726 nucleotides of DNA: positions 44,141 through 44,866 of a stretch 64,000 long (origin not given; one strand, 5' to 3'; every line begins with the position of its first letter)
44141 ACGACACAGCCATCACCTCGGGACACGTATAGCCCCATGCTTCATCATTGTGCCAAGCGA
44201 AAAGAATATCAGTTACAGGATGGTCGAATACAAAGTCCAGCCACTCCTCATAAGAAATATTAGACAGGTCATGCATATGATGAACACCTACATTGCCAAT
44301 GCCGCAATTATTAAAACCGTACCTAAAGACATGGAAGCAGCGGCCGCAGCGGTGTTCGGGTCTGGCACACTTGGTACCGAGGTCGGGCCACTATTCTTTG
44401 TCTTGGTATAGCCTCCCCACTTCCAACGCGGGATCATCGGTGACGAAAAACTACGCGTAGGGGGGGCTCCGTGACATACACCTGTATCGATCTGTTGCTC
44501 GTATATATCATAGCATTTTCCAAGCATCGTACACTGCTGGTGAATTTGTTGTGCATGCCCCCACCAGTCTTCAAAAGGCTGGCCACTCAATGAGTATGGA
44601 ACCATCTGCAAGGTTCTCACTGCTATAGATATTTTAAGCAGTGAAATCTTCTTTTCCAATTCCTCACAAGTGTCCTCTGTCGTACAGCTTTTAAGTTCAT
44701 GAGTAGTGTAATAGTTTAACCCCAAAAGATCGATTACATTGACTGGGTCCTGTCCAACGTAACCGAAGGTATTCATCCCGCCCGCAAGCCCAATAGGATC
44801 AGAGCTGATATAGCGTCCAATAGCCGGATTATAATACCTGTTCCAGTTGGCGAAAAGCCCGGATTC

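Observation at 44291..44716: Unclassified 142-aa Rhs C-terminal toxin module with a compositional break exactly at the DPxGL boundary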

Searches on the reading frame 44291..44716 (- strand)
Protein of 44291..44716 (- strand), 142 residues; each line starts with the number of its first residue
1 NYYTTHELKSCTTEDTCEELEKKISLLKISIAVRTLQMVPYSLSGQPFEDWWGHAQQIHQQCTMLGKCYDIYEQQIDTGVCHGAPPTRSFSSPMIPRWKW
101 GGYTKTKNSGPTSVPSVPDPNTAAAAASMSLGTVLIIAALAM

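Call 6: search_protein_families(library=pfam, proteins=[window:44291-44716:-], max_evalue=1)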
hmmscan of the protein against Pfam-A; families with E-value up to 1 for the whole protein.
window:44291-44716:- (142 aa): 1 family
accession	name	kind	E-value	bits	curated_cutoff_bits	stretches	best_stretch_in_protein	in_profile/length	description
PF15523.11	Ntox16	-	0.12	13.1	25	1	7-70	25-84/85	Novel toxin 16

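Call 7: search_protein_families(library=ncbifam, proteins=[window:44291-44716:-], max_evalue=1)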
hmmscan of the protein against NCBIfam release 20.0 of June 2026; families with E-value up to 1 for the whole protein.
window:44291-44716:- (142 aa): 1 family
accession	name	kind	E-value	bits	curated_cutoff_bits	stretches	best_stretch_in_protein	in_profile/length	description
NF052255.1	luciferase_Beta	exception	0.24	10.4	500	1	56-84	121-149/325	luciferase subunit beta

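Call 8: find_homologous_proteins(query=window:44291-44716:-, max_evalue=0.01)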
Query window:44291-44716:-: 10 candidates shared short words with the query, none scored E <= 0.01.
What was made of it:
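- Tried and rejected: Word-indexed search of 5.8 billion proteins with the tip found nothing (call 8).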

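Call 11: search_solved_structures(query=window:44291-44716:-, max_evalue=10)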
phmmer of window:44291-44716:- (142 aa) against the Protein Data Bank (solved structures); distinct sequences matched with E-value up to 10: 0.

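Call 13: search_protein_families(library=padloc, proteins=[window:44291-44716:-], max_evalue=1)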
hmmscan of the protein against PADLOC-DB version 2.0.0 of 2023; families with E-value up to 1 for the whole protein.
window:44291-44716:- (142 aa): 0 families

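Call 16: predict_structure(protein=window:44291-44716:-)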
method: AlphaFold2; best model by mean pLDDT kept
length: 142 residues; sequences in the alignment: 1
mean_pLDDT: 43.0   pTM: 0.28
mean pLDDT of the five models: 43.0, 39.3, 38.9, 35.1, 31.8
residues with pLDDT >= 90: 0; 70-90: 0; 50-70: 34; < 50: 108
segments of 3 or more residues with pLDDT < 50: 1-27, 29-31, 33-44, 64-66, 73-120, 123-127, 138-142
pLDDT, mean of each block of 10 residues (from residue 1): 33 43 44 44 49 58 49 44 33 29 34 41 49 51 47
secondary structure, 60 per line:
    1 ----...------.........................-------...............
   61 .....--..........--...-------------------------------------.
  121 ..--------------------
elements in order: H14-38 H46-65 H68-77
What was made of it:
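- Tried and rejected: Single-sequence AlphaFold2 was unusable, with pLDDT 43 (call 16).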

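Call 24: search_protein_representatives(protein=window:44291-44716:-)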
Query: 142 residues. Proteins with E-value up to 0.001 (for the whole library): 15; up to 1e-10: 2; up to 1e-30: 0. The best 15 are listed.
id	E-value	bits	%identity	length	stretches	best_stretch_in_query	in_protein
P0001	4.5e-13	65.3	38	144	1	4-119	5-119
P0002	5.3e-12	61.8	33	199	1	4-135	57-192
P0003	1.1e-10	57.5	38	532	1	5-107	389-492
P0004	3.5e-10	56.0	35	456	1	4-140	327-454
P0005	3.3e-09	52.8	40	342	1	5-99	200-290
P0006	7.9e-09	51.6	39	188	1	4-99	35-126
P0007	4.7e-07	45.8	38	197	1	4-103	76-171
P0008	4.8e-07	45.8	37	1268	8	84-132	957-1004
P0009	2.1e-06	43.7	32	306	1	2-107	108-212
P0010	3.5e-06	43.0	39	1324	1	4-105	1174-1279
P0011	9.4e-06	41.6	38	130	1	16-138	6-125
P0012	1.6e-05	40.8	35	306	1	4-78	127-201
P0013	1.8e-05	40.7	31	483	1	4-104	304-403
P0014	1.1e-04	38.1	32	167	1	14-135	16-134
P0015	4.7e-04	36.1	28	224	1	4-121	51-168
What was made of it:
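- Checked: More than chance: the tip has 14 real homologues with E-values down to 4.5e-13 against 1.84 billion proteins (call 24).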

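Call 27: search_protein_families(library=pfam, alignment_id=A1, max_evalue=1)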
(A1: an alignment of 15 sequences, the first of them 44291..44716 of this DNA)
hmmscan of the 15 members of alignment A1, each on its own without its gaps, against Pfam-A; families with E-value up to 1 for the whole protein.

A. member 1, window:44291-44716:- (142 aa): 1 family
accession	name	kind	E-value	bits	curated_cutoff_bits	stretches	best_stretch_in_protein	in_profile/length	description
PF15523.11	Ntox16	-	0.12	13.1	25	1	7-70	25-84/85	Novel toxin 16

B. families by the number of members that match (of 15 scanned): 7 families
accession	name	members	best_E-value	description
PF15523.11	Ntox16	8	0.0063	Novel toxin 16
PF02630.20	SCO1-SenC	3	0.2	SCO1/SenC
PF23677.1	YnaL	1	0.02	Protein YnaL-like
PF21721.2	Gp38_N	1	0.036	Phage tail fibre adhesin Gp38 N-terminal domain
PF19151.5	Sublancin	1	0.043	Sublancin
PF08713.17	DNA_alkylation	1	0.14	DNA alkylation repair enzyme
PF12666.12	PrgI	1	0.17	PrgI family protein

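Call 40: find_encoding_contigs(protein=P0014, flank=5000, max_places=3)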
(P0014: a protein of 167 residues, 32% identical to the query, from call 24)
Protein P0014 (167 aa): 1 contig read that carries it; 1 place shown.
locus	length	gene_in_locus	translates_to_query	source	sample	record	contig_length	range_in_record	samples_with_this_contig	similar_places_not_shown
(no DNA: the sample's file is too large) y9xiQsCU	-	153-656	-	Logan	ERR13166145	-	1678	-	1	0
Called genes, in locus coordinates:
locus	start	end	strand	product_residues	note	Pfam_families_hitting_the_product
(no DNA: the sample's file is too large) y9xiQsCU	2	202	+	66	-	?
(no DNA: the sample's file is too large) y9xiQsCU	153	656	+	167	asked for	-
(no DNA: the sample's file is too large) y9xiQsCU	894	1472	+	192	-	-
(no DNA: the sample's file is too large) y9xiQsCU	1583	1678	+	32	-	?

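Call 41: find_encoding_contigs(protein=P0010, flank=5000, max_places=3)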
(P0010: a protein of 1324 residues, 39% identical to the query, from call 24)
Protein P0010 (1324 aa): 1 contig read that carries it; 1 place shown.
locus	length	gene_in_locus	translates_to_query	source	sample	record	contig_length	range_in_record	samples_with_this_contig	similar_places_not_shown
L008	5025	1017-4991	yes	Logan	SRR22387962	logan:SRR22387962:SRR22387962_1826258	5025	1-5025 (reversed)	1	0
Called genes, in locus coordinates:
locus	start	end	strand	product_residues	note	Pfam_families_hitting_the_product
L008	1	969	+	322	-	?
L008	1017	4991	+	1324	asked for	PF20148:DUF6531, PF25023:TEN_YD-shell, PF05593:RHS_repeat, PF25023:TEN_YD-shell, PF05593:RHS_repeat, PF25023:TEN_YD-shell, PF05593:RHS_repeat, PF25023:TEN_YD-shell, +4 more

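Call 42: predict_structure(alignment_id=A1)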
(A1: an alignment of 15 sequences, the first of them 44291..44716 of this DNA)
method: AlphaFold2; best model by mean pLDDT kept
length: 142 residues; sequences in the alignment: 15
mean_pLDDT: 76.2   pTM: 0.64
mean pLDDT of the five models: 76.2, 75.8, 75.4, 74.5, 71.3
residues with pLDDT >= 90: 58; 70-90: 34; 50-70: 31; < 50: 19
segments of 3 or more residues with pLDDT < 50: 121-123, 125-133
pLDDT, mean of each block of 10 residues (from residue 1): 67 96 92 89 82 91 94 95 79 79 57 54 48 50 48
secondary structure, 60 per line:
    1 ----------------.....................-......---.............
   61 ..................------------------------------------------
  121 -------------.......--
elements in order: H17-37 H39-44 H48-78 H134-140
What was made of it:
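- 44408..44716 (-): Toxin head, tip residues 1-103: N-terminal TH...C(x5)C segment, helical hairpin (H17-37, H39-44, H48-78) and the conserved P..W segment. AlphaFold2 with the alignment gives pLDDT 79-96 over residues 11-100 (call 42).
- AlphaFold2 with the alignment: mean pLDDT 76, core about 90, helical hairpin (call 42).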

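Call 47: fold_search(model_id=the predicted structure, library=pdb)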
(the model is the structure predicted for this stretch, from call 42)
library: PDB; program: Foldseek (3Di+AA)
matches with E <= 10: 25; with E <= 0.001: 0
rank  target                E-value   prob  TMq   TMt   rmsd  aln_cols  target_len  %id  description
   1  5u0p_K                2.7e+00  0.18  0.34  0.48  14.5        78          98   17  Cryo-EM structure of the transcriptional Mediator (released 2017-03-08)
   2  5n9j_Z                3.2e+00  0.07  0.28  0.32  27.5        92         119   14  Core Mediator of transcriptional regulation (released 2017-05-17)
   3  7tgh_T3               4.6e+00  0.10  0.29  0.16   5.6        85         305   18  Cryo-EM structure of respiratory super-complex CI+III2 from Tetrahymena thermophila (released 2022-04-06)
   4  5n5e_D                4.6e+00  0.09  0.30  0.40   6.7        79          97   10  Crystal structure of encapsulated ferritin domain from Pyrococcus furiosus PFC_05175 (released 2018-01-24)
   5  2v0x_B                4.6e+00  0.03  0.16  0.12  22.4        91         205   16  The dimerization domain of LAP2alpha (released 2007-06-26)
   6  6v7m_B                4.9e+00  0.25  0.37  0.60   2.8        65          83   12  Crystal structure of a proteolytically cleaved, amino terminal domain of apolipoprotein E3 (released 2020-03-11)
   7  7ena_l                5.2e+00  0.06  0.26  0.28   8.2        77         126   13  TFIID-based PIC-Mediator holo-complex in pre-assembled state (pre-hPIC-MED) (released 2021-05-26)
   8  6zu5_LHH              5.6e+00  0.06  0.20  0.23   6.3        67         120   22  Structure of the Paranosema locustae ribosome in complex with Lso2 (released 2020-11-04)
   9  1nf6_O                5.9e+00  0.28  0.42  0.36   4.1        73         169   14  X-ray structure of the Desulfovibrio desulfuricans bacterioferritin: the diiron site in different catalytic states ("c (released 2003-04-01)
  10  1nf6_F                5.9e+00  0.25  0.42  0.35   4.1        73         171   14  X-ray structure of the Desulfovibrio desulfuricans bacterioferritin: the diiron site in different catalytic states ("c (released 2003-04-01)
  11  5ls9_B                6.7e+00  0.18  0.38  0.33   3.1        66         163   15  Humanized Archaeal ferritin (released 2016-11-30)
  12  1a7e                  6.7e+00  0.05  0.21  0.24  11.3        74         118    9  HYDROXOMET MYOHEMERYTHRIN FROM THEMISTE ZOSTERICOLA (released 1998-10-14)
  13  4h63_H                7.1e+00  0.14  0.38  0.32   5.6        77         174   13  Structure of the Schizosaccharomyces pombe Mediator head module (released 2012-10-31)
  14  5v93_o                7.1e+00  0.06  0.27  0.38   8.4        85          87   14  Cryo-EM structure of the 70S ribosome from Mycobacterium tuberculosis bound with Capreomycin (released 2017-09-20)
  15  7ooc_N                7.5e+00  0.07  0.26  0.39   6.1        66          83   14  Mycoplasma pneumoniae 30S subunit of ribosomes in chloramphenicol-treated cells (released 2022-05-25)
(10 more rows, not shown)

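Call 61: search_protein_families(library=pfam, proteins=[P0012, P0015, P0009, P0013], max_evalue=5)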
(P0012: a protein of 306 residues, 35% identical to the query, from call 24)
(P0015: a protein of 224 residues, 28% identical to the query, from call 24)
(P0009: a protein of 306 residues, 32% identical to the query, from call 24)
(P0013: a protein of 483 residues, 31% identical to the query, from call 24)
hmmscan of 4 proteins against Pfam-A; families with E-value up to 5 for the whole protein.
P0012 (306 aa): 0 families

P0015 (224 aa): 0 families

P0009 (306 aa): 1 family
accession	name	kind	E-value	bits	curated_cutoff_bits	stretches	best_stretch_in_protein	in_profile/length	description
PF15523.11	Ntox16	-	0.093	13.4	25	1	109-175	21-83/85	Novel toxin 16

P0013 (483 aa): 1 family
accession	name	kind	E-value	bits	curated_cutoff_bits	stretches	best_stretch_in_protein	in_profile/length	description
PF05593.20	RHS_repeat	-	3.5e-07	30.9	22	2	110-145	1-38/38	RHS Repeat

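Call 62: fold_search(model_id=the predicted structure, library=viral)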
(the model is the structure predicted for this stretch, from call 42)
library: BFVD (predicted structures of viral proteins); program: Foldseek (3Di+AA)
matches with E <= 10: 147; with E <= 0.001: 0
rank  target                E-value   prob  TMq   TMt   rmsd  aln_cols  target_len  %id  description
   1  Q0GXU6                8.0e-01  0.66  0.43  0.09  11.9        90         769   11  Tail tape measure protein [Lactococcus phage Q54]
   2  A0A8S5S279            1.1e+00  0.69  0.40  0.43   5.2        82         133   20  Uncharacterized protein [Podoviridae sp. ct8Lf7]
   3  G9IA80                1.5e+00  0.18  0.35  0.35  17.9       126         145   10  (no name in the UniProt tables at hand)
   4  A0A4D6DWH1            1.5e+00  0.18  0.36  0.41  15.1       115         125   11  Uncharacterized protein [Edwardsiella phage pEt-SU]
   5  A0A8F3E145            1.7e+00  0.13  0.32  0.23  25.9       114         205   15  Replication-associated protein [Cressdnaviricota sp.]
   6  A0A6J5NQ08            1.9e+00  0.77  0.42  0.86   1.1        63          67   19  Uncharacterized protein [uncultured Caudovirales phage]
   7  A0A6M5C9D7            1.9e+00  0.30  0.37  0.61   8.2        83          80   13  (no name in the UniProt tables at hand)
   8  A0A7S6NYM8            1.9e+00  0.11  0.33  0.14  23.5       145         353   19  Uncharacterized protein [Bathycoccus sp. RCC716 virus 2]
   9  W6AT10                2.4e+00  0.13  0.35  0.32  22.1       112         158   13  (no name in the UniProt tables at hand)
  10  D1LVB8                2.5e+00  0.72  0.35  0.61   0.9        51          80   22  (no name in the UniProt tables at hand)
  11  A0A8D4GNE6            2.7e+00  0.41  0.40  0.74   2.0        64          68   14  (no name in the UniProt tables at hand)
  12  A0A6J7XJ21            2.7e+00  0.38  0.39  0.73   3.4        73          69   11  Uncharacterized protein [uncultured Caudovirales phage]
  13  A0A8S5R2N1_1          2.7e+00  0.33  0.44  0.05  16.1        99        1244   15  Tail tape measure protein [Siphoviridae sp. ct6d71]
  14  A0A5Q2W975            2.8e+00  0.09  0.32  0.40  24.8       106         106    8  (no name in the UniProt tables at hand)
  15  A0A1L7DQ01            3.0e+00  0.51  0.44  0.83   2.1        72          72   11  (no name in the UniProt tables at hand)
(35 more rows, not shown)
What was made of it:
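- On Known enzymatic toxin folds (HNH, EndoU/BECR, deaminase, ART, peptidases, HEPN): Foldseek best E = 2.7 against PDB and 0.8 against BFVD (calls 47, 62).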

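Call 68: search_protein_families(library=ncbifam, alignment_id=A1, max_evalue=1)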
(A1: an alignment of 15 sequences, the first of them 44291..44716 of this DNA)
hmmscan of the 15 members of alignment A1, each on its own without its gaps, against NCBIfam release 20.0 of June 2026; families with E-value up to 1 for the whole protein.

A. member 1, window:44291-44716:- (142 aa): 1 family
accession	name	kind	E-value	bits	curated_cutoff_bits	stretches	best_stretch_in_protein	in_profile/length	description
NF052255.1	luciferase_Beta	exception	0.24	10.4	500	1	56-84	121-149/325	luciferase subunit beta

B. families by the number of members that match (of 15 scanned): 6 families
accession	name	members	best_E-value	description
NF040983.1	BimA_second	2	0.011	trimeric autotransporter actin-nucleating factor BimA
NF033186.1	internalin_K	1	0.0012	class 1 internalin InlK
NF041808.1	daptide_123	1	0.048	daptide-type RiPP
NF041807.1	daptide_Mpa3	1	0.063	MpaA3 family daptide-type RiPP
NF012161.0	bla_class_D_main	1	0.21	class D beta-lactamase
NF052255.1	luciferase_Beta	1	0.24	luciferase subunit beta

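Call 79: find_encoding_contigs(protein=P0004, flank=3000, max_places=2)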
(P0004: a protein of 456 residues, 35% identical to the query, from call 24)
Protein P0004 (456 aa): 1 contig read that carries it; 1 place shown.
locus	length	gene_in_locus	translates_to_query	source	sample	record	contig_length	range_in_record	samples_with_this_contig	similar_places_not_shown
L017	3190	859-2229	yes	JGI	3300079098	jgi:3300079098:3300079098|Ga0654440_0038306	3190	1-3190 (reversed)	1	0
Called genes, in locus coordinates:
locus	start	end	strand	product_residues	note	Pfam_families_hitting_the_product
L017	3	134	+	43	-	?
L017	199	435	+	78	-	-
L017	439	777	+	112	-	-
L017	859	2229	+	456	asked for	PF05593:RHS_repeat (faint), PF25023:TEN_YD-shell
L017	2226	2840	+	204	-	-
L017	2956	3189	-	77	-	?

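Call 80: find_encoding_contigs(protein=P0003, flank=3000, max_places=2)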
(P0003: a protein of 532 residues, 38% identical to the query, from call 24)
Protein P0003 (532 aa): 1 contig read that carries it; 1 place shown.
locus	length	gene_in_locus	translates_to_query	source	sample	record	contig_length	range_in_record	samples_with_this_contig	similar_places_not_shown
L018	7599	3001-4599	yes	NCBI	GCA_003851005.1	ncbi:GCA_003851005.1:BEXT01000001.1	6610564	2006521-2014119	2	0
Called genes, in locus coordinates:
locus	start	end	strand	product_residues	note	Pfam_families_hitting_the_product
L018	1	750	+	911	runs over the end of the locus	PF08269:dCache_2, PF17200:sCache_2, PF17201:Cache_3-Cache_2, PF17200:sCache_2, PF17201:Cache_3-Cache_2, PF00989:PAS, PF08448:PAS_4, PF13188:PAS_8, +5 more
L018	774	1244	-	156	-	PF03692:CxxCxxCC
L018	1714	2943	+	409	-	PF01053:Cys_Met_Meta_PP, PF00266:Aminotran_5 (weak), PF00155:Aminotran_1_2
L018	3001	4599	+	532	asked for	PF05593:RHS_repeat (faint), PF25023:TEN_YD-shell (faint)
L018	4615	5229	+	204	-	-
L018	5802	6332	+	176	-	-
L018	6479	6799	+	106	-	PF03091:CutA1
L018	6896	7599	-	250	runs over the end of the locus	PF00849:PseudoU_synth_2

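Call 81: find_encoding_contigs(protein=P0013, flank=3000, max_places=2)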
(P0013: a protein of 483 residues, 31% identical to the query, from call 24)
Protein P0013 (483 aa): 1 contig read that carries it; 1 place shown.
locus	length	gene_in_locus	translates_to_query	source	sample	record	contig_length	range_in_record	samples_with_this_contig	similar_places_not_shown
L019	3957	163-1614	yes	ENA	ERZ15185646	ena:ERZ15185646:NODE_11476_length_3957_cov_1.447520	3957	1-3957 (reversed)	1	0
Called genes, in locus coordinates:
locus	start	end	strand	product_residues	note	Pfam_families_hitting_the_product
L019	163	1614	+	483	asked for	PF05593:RHS_repeat (faint), PF25023:TEN_YD-shell (weak)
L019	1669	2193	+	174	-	-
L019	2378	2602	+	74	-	-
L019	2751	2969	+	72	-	-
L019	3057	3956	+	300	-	?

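Call 93: search_protein_families(library=ncbifam, proteins=[L018:4615-5226:+], max_evalue=0.1)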
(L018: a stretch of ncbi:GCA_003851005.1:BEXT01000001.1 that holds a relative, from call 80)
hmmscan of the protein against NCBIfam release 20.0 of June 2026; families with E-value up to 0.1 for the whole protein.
L018:4615-5226:+ (204 aa): 0 families
